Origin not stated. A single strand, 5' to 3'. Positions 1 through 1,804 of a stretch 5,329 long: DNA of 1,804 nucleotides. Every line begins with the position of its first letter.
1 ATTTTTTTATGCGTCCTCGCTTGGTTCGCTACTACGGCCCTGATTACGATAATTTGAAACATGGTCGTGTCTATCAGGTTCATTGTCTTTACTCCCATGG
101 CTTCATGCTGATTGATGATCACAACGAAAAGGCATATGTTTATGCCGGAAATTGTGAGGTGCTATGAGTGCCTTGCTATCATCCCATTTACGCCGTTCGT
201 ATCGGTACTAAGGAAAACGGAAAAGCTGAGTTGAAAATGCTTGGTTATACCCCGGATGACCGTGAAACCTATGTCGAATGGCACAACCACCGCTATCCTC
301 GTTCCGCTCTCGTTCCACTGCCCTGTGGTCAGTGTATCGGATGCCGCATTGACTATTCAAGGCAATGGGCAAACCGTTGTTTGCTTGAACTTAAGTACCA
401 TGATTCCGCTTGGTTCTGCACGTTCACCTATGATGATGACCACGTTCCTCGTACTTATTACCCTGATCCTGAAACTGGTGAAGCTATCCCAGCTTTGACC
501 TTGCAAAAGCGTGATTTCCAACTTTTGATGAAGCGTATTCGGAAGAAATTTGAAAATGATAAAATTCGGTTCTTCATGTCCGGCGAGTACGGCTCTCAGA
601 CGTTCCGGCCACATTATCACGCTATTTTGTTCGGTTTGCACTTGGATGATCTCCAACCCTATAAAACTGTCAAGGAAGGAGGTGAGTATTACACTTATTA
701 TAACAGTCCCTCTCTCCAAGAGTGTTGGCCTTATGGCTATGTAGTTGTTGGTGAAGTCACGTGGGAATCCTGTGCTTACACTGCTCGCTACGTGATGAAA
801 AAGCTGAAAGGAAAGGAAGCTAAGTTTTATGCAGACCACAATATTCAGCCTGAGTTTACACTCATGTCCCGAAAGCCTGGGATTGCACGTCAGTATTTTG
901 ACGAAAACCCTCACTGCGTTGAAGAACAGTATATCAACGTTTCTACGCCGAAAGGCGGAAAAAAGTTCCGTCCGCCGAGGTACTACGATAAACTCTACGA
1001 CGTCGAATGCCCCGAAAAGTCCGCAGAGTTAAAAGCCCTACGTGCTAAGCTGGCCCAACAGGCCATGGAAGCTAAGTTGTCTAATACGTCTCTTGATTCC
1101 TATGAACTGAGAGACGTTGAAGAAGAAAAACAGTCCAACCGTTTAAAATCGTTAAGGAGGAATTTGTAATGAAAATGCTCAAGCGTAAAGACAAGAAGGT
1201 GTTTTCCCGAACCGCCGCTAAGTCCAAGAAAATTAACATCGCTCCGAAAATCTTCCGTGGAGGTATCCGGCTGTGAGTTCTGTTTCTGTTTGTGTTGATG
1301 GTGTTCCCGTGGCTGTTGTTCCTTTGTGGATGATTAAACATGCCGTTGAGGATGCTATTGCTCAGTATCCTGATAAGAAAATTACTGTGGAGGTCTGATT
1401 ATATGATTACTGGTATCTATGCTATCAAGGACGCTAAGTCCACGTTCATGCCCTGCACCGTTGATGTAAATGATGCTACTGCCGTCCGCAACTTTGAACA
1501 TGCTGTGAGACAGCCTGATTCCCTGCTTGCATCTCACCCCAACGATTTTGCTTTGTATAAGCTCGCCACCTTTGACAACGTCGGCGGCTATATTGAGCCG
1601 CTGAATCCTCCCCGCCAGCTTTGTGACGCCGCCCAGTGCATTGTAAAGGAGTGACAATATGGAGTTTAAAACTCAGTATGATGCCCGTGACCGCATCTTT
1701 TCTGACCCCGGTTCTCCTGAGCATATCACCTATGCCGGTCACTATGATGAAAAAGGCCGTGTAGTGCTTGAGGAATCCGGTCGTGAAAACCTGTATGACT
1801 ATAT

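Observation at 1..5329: Complete circular gokushovirus-like Microviridae genome (~5,230 nt) with a non-canonical gene order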

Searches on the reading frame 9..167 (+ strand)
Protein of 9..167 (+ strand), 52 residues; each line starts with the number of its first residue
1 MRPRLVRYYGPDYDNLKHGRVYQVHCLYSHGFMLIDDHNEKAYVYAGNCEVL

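Call 4: search_protein_families(library=pfam, proteins=[window:9-167:+], max_evalue=0.1)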
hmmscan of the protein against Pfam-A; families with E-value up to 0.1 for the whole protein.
window:9-167:+ (52 aa): 0 families

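Call 5: search_protein_families(library=phrogs, proteins=[window:9-167:+], max_evalue=0.1)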
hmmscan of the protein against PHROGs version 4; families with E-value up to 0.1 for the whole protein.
window:9-167:+ (52 aa): 0 families

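Call 30: search_dna_similar(query=window:9-164:+, collection=phages, mode=protein, max_evalue=0.01, max_rows=40)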
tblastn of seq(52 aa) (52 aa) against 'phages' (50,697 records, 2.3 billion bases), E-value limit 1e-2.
Records with a match: 8; places in all: 8; records where one place covers at least 80% of the query: 8.
Best place of each record, by identity: 95-99% 1; 90-95% 6; 80-90% 1.
By first word of the organism name: Microviridae 4; Microvirus 3; Gokushovirus 1.
By host as written in the record: - 4; Homo sapiens 4.
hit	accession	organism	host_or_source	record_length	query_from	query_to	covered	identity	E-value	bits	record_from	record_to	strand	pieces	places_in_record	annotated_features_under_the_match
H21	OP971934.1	Microviridae sp.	Human feces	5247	1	52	100%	98.1%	1e-27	107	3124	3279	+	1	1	none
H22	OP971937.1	Microviridae sp.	Human feces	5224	1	52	100%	94.2%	1e-26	104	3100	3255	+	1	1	none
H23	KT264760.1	Gokushovirus WZ-2015a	Homo sapiens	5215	1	52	100%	94.2%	1e-26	104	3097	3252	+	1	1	none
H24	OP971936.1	Microviridae sp.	Human feces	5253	1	52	100%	92.3%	9e-26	102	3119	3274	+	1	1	none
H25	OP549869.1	Microvirus sp.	Homo sapiens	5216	1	52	100%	90.4%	1e-24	99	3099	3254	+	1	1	none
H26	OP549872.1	Microvirus sp.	Homo sapiens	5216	1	52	100%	90.4%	1e-24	99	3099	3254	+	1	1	none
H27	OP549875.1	Microvirus sp.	Homo sapiens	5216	1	52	100%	90.4%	1e-24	99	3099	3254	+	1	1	none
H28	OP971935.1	Microviridae sp.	Human feces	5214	1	52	100%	88.5%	2e-23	96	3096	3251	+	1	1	none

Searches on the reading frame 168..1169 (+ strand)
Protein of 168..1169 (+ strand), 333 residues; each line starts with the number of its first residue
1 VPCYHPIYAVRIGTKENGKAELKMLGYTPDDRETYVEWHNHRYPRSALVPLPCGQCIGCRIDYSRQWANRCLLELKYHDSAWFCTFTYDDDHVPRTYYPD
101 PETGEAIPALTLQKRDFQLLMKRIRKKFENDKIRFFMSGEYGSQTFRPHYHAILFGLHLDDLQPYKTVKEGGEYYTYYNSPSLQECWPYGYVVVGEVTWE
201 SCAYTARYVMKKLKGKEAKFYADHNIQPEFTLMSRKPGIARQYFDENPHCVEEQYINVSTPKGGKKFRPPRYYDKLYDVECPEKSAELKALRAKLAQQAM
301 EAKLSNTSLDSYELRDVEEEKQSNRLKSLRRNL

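Call 4: search_protein_families(library=pfam, proteins=[window:168-1169:+], max_evalue=0.1)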
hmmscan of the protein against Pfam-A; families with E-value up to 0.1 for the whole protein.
window:168-1169:+ (333 aa): 2 families
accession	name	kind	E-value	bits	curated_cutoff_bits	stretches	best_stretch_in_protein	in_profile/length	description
PF23343.2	REP_ORF2-G2P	-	1.3e-17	64.4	27.8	1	82-212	2-98/99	Replication-associated protein ORF2/G2P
PF21873.2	Thioredoxin_17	-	0.088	13.7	24.8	0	167-189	48-70/80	Thioredoxin-like domain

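Call 5: search_protein_families(library=phrogs, proteins=[window:168-1169:+], max_evalue=0.1)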
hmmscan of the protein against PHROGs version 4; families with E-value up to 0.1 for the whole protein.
window:168-1169:+ (333 aa): 4 families
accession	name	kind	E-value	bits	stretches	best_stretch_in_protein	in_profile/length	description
phrog_942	-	DNA, RNA and nucleotide metabolism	5.9e-127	426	1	1-332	59-354/501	replication initiation protein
phrog_29197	-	unknown function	5.2e-54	184.1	1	1-156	1-169/187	-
phrog_3584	-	DNA, RNA and nucleotide metabolism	3.7e-06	27.5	1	72-162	60-144/265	replication initiation protein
phrog_713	-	DNA, RNA and nucleotide metabolism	3.9e-05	23.6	1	78-191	114-225/432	DNA replication initiation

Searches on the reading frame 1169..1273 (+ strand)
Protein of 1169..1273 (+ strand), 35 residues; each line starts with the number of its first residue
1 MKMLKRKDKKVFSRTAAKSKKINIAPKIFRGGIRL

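Call 67: search_protein_families(library=phrogs, proteins=[window:1169-1273:+], max_evalue=1)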
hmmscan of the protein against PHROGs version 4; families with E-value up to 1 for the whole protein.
seq(35 aa): 1 family
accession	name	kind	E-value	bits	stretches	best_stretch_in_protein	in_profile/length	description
phrog_10695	-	unknown function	2e-09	38.4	1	2-35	6-39/39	-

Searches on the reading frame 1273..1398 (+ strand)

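Call 4: search_protein_families(library=pfam, proteins=[window:1273-1398:+], max_evalue=0.1)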
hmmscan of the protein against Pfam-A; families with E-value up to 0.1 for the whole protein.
window:1273-1398:+ (41 aa): 0 families

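Call 5: search_protein_families(library=phrogs, proteins=[window:1273-1398:+], max_evalue=0.1)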
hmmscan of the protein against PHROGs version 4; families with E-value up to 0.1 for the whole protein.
window:1273-1398:+ (41 aa): 1 family
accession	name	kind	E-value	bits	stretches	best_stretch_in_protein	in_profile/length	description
phrog_7160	-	unknown function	0.013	16.3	1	5-31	29-55/63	-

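Call 67: search_protein_families(library=phrogs, proteins=[window:1273-1395:+], max_evalue=1)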
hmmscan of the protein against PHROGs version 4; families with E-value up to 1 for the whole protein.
seq(41 aa): 1 family
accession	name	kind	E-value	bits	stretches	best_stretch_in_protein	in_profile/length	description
phrog_7160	-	unknown function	0.013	16.3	1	5-31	29-55/63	-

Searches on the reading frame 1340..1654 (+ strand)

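Call 4: search_protein_families(library=pfam, proteins=[window:1340-1654:+], max_evalue=0.1)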
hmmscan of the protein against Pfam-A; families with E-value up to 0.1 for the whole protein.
window:1340-1654:+ (104 aa): 1 family
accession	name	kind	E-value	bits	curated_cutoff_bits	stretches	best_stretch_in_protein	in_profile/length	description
PF20577.3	Phage_ORF5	-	2.3e-23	82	27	1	26-98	1-74/75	Phage ORF5 protein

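Call 5: search_protein_families(library=phrogs, proteins=[window:1340-1654:+], max_evalue=0.1)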
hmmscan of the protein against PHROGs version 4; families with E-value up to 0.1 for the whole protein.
window:1340-1654:+ (104 aa): 2 families
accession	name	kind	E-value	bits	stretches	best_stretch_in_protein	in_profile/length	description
phrog_1670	-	DNA, RNA and nucleotide metabolism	1.5e-27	96.4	1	22-103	1-83/96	DNA binding protein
phrog_35869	-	DNA, RNA and nucleotide metabolism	0.0011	20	1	26-97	43-114/130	DNA binding protein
